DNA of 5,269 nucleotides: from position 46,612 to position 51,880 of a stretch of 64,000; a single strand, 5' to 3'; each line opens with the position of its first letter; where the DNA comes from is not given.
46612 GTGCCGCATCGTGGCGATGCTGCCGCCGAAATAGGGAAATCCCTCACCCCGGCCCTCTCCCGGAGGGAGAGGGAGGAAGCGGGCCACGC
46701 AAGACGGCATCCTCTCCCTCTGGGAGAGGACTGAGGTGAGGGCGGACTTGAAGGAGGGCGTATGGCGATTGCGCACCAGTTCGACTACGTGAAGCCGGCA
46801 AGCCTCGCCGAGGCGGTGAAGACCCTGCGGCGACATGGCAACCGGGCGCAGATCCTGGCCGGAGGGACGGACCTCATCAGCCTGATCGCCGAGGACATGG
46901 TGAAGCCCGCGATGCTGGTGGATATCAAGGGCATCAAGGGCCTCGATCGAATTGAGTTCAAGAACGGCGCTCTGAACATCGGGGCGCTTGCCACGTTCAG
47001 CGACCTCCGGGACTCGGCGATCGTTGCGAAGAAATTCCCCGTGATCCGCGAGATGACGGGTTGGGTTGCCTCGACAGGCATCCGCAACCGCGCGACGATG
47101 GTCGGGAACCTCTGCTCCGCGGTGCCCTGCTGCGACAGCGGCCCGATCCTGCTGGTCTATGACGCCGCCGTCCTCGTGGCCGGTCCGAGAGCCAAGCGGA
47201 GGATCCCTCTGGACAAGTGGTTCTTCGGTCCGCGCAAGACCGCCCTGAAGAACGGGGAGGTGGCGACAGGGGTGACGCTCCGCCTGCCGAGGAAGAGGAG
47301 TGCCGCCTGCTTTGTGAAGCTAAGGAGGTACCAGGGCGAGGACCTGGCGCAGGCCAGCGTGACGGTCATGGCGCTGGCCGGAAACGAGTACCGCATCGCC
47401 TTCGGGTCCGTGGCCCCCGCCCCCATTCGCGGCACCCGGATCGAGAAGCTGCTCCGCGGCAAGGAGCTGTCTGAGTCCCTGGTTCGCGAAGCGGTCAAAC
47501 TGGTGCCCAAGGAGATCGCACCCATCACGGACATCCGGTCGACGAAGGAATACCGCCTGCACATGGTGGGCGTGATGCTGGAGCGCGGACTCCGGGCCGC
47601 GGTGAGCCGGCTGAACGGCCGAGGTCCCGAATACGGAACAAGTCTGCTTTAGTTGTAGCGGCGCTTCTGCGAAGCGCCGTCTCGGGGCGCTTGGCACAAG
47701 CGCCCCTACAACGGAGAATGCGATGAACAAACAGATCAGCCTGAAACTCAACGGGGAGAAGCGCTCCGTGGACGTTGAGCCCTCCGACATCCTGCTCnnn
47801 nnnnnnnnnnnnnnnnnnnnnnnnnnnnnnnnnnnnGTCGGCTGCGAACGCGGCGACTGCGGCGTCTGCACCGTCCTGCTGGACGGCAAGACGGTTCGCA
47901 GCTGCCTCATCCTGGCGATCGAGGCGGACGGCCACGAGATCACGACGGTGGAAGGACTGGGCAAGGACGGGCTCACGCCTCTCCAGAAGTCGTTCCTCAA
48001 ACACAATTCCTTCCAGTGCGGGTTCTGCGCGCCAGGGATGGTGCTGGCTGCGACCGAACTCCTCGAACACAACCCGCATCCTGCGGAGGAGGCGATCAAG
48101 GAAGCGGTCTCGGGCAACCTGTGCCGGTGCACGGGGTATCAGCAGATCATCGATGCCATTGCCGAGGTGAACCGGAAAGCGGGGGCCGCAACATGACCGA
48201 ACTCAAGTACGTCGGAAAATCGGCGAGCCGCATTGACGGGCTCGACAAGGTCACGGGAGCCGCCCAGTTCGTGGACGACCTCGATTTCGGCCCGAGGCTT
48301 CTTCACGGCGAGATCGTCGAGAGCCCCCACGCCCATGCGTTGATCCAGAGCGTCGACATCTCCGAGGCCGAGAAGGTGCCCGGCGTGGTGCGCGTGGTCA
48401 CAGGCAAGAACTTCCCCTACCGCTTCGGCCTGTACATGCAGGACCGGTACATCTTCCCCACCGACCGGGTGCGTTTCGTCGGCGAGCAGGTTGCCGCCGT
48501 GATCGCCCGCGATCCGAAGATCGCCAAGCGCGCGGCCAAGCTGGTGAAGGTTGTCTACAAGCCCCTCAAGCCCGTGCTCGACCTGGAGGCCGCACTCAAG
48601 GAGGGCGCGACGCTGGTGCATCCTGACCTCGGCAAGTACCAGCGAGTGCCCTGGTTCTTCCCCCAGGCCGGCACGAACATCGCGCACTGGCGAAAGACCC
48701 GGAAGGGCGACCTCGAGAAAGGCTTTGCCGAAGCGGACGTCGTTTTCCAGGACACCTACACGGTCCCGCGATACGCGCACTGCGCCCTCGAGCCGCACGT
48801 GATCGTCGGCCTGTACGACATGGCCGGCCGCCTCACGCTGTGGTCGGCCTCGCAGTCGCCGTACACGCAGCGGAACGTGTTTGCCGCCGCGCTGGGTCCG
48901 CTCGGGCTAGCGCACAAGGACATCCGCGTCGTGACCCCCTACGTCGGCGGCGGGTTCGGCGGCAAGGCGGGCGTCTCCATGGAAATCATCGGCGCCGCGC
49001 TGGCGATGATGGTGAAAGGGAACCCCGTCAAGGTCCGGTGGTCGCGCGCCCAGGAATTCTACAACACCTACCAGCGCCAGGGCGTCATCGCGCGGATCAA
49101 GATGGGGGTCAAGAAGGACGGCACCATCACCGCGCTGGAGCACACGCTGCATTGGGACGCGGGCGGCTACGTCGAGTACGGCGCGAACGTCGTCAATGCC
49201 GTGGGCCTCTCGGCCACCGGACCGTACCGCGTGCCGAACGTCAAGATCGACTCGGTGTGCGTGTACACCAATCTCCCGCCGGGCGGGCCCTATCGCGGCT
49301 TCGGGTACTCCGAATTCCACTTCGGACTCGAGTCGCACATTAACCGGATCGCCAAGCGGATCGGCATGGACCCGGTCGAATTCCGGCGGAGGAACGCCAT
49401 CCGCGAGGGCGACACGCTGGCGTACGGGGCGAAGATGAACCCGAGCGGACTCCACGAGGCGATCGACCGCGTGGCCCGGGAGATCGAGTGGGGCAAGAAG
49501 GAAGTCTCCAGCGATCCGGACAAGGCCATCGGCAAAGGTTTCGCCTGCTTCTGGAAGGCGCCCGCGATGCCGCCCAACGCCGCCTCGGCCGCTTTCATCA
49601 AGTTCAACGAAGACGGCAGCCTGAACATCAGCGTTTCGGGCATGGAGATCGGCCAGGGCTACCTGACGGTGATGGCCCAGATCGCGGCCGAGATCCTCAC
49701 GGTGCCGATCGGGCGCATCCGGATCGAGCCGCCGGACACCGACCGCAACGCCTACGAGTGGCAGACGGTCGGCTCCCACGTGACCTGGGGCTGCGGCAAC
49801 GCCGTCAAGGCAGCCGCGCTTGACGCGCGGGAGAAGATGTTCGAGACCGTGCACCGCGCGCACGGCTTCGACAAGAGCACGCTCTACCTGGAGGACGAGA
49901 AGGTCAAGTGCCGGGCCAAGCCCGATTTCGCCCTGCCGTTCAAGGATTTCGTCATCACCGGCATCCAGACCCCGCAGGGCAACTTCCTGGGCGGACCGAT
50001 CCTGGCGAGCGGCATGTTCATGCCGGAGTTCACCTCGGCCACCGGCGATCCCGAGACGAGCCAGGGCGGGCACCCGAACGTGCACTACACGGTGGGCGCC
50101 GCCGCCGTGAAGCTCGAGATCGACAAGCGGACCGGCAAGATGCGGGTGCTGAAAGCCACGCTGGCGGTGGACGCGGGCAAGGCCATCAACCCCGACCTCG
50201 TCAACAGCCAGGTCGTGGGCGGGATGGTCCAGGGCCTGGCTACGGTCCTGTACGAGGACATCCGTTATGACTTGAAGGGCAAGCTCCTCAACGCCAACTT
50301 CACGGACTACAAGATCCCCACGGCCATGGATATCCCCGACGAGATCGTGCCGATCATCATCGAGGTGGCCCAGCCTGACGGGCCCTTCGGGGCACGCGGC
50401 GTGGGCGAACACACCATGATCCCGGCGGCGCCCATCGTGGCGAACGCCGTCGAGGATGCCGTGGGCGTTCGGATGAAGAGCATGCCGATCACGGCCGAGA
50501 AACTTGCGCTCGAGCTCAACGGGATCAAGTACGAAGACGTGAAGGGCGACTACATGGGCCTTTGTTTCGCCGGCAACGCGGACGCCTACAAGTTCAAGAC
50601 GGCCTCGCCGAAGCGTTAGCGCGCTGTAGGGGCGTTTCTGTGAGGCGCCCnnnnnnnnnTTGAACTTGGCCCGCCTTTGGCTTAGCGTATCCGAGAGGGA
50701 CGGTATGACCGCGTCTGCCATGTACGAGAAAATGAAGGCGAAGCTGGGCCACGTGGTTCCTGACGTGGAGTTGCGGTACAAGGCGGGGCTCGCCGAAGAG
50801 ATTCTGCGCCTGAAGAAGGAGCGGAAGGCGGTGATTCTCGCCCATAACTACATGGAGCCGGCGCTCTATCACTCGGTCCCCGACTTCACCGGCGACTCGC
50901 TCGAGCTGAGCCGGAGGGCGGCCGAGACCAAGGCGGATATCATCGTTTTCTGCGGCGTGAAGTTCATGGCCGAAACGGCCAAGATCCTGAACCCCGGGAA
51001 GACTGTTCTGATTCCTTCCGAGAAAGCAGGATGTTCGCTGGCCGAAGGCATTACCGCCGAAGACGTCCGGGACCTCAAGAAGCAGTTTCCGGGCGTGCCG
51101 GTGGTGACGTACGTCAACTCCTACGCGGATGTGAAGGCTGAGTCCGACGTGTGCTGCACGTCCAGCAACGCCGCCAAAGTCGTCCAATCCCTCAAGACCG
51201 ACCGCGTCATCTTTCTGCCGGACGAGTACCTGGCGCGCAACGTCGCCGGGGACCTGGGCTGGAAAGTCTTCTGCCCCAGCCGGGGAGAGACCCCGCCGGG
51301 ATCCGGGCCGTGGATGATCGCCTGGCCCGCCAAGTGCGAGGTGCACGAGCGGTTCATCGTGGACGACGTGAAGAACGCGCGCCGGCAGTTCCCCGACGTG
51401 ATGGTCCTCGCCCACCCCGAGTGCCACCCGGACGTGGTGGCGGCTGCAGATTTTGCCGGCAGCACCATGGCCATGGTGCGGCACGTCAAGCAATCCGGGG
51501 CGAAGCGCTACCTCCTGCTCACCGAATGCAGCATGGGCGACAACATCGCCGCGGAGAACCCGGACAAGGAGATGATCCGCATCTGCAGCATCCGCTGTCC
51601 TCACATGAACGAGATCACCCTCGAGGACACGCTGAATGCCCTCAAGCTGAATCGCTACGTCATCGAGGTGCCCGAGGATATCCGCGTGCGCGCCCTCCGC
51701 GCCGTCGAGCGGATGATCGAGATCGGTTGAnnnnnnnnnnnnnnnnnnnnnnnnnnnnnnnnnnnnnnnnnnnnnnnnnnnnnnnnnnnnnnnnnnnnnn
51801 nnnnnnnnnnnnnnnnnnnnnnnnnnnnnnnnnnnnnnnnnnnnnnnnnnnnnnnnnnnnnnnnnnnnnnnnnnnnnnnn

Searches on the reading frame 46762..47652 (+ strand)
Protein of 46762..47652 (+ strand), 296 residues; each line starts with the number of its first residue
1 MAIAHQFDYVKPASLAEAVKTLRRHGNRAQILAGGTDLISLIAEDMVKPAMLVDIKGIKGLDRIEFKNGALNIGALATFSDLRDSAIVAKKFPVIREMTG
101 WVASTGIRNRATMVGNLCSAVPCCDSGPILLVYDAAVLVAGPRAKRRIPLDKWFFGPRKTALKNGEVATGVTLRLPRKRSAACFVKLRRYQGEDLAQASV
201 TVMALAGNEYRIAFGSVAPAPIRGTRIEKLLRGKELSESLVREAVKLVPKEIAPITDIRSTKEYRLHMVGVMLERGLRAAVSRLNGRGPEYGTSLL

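Call 36: search_protein_families(library=pfam, proteins=[window:46762-47652:+], max_evalue=0.001)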
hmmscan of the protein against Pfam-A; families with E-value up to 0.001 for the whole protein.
window:46762-47652:+ (296 aa): 2 families
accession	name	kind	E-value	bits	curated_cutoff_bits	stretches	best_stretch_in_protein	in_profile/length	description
PF00941.27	FAD_binding_5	-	6.8e-43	146.9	27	1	6-173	2-167/170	FAD binding domain in molybdopterin dehydrogenase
PF03450.22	CO_deh_flav_C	-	1.7e-18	67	25.5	1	205-279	27-101/102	CO dehydrogenase flavoprotein C-terminal domain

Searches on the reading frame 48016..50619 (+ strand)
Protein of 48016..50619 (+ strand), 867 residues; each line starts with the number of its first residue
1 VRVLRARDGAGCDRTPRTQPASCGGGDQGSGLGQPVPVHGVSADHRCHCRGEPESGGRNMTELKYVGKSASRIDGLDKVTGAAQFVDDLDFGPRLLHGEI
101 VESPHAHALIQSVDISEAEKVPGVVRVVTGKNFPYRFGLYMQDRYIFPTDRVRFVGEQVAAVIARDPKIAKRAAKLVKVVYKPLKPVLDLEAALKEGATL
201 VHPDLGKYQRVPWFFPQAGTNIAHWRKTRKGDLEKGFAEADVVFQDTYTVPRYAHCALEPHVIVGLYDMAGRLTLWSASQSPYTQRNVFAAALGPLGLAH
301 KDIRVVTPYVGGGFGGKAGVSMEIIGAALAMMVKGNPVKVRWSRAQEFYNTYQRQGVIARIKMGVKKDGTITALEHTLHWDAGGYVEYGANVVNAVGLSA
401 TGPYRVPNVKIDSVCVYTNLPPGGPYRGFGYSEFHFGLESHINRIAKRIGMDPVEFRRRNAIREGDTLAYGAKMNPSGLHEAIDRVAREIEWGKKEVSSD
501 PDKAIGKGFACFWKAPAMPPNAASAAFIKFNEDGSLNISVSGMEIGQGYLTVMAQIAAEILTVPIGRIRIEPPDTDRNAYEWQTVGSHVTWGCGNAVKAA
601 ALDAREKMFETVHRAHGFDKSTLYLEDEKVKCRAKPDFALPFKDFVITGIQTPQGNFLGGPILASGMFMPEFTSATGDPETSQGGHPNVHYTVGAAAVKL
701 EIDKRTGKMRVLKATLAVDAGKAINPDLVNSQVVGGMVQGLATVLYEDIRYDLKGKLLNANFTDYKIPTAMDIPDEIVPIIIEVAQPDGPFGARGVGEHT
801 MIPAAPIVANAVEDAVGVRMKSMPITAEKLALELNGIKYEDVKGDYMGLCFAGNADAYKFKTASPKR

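Call 36: search_protein_families(library=pfam, proteins=[window:48016-50619:+], max_evalue=0.001)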
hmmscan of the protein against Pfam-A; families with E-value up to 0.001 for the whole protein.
window:48016-50619:+ (867 aa): 3 families
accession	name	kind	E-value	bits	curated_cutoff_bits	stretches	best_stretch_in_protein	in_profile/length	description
PF02738.23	MoCoBD_1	-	1.6e-74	250.5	27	1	215-461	2-244/244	Molybdopterin cofactor-binding domain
PF20256.3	MoCoBD_2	-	8.3e-68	229.4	27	1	490-774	6-283/283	Molybdopterin cofactor-binding domain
PF01315.27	Ald_Xan_dh_C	-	6.9e-28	97.6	31.3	1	80-185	1-110/110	Aldehyde oxidase and xanthine dehydrogenase, a/b hammerhead domain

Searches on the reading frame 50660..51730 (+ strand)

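Call 36: search_protein_families(library=pfam, proteins=[window:50660-51730:+], max_evalue=0.001)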
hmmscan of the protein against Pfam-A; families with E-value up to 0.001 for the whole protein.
window:50660-51730:+ (356 aa): 1 family
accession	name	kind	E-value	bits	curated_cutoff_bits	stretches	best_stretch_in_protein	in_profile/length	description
PF02445.21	NadA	-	6.7e-111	370.6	27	1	46-354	1-295/295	Quinolinate synthetase A protein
